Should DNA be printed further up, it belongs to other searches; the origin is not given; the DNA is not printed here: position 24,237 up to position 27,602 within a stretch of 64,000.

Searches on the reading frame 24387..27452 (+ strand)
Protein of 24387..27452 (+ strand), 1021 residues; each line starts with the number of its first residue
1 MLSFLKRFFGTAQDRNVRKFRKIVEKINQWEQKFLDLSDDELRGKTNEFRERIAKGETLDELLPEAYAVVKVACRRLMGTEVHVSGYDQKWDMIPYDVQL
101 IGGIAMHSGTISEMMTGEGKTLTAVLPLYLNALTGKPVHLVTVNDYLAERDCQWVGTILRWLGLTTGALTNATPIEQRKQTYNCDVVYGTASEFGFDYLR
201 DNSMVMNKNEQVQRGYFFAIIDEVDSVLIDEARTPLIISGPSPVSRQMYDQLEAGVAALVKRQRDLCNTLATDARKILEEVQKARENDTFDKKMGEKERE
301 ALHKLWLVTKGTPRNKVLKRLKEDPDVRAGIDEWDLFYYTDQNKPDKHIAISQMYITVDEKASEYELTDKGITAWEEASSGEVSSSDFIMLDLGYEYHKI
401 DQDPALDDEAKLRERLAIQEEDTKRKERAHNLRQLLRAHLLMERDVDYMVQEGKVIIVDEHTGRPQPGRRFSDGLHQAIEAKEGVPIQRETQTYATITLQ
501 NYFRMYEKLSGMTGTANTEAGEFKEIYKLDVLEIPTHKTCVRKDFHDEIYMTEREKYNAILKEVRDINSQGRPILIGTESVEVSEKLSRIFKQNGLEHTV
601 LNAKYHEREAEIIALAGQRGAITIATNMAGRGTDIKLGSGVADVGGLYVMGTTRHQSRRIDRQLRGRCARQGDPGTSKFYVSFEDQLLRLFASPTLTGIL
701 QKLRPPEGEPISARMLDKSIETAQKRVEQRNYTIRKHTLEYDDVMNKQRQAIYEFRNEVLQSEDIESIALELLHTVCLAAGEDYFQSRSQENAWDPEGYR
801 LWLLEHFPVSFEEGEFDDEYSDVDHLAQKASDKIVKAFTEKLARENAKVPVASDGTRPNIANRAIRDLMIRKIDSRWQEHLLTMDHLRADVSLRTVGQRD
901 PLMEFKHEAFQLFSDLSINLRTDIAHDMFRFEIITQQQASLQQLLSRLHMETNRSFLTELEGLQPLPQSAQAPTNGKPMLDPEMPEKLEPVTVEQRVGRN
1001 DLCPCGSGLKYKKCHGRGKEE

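Call 18: search_protein_families(library=pfam, proteins=[window:24387-27452:+])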
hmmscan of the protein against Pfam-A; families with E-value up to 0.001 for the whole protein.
window:24387-27452:+ (1021 aa): 7 families
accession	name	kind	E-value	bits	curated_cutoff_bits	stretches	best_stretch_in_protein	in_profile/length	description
PF07517.20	SecA_DEAD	-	7.2e-121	403.3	24.6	1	5-524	1-290/290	SecA DEAD-like domain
PF21090.3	P-loop_SecA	-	1.3e-71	240.9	27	2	540-639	2-101/205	SecA P-loop domain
PF07516.18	SecA_SW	-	3.5e-55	187.6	26.7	1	710-931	1-199/200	SecA Wing and Scaffold domain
PF01043.26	SecA_PP_bind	-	6e-26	91.6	23.5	1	344-480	11-110/110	SecA preprotein cross-linking domain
PF02810.21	SEC-C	-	2.6e-10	40.4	20.4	1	999-1017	1-19/19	SEC-C motif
PF00270.35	DEAD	-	2.7e-05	24.4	26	1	110-228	17-130/167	DEAD/DEAH box helicase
PF00271.37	Helicase_C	-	0.00034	21.3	23.5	0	556-672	2-110/110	Helicase conserved C-terminal domain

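Call 29: list_cluster_members(proteins=[P0001, window:24387-27452:+, window:44931-45677:+, window:51464-52534:-, P0003, P0002])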
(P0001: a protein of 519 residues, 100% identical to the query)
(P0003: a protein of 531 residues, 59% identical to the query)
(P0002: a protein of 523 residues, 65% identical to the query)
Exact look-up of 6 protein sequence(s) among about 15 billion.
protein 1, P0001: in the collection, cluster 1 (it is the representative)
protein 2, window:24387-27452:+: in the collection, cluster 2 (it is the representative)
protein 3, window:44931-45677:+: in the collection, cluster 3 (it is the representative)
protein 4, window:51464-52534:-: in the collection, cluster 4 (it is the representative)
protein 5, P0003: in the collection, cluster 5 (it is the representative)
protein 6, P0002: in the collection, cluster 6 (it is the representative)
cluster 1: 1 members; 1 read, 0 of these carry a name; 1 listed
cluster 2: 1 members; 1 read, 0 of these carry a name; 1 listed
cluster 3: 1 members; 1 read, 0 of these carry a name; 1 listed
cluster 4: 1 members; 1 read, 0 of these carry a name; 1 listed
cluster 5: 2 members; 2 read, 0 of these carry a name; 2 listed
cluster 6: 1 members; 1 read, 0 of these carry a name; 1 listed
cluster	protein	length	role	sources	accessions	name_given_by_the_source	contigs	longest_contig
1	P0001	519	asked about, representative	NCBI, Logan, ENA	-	-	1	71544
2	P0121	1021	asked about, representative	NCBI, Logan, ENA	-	-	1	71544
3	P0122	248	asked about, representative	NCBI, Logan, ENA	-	-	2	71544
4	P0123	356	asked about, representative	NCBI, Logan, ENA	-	-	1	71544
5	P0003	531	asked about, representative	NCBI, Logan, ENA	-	-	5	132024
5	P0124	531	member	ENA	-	-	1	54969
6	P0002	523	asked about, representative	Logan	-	-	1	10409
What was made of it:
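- Tried and rejected: Organism names from cluster look-up (call 29): none were returned.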
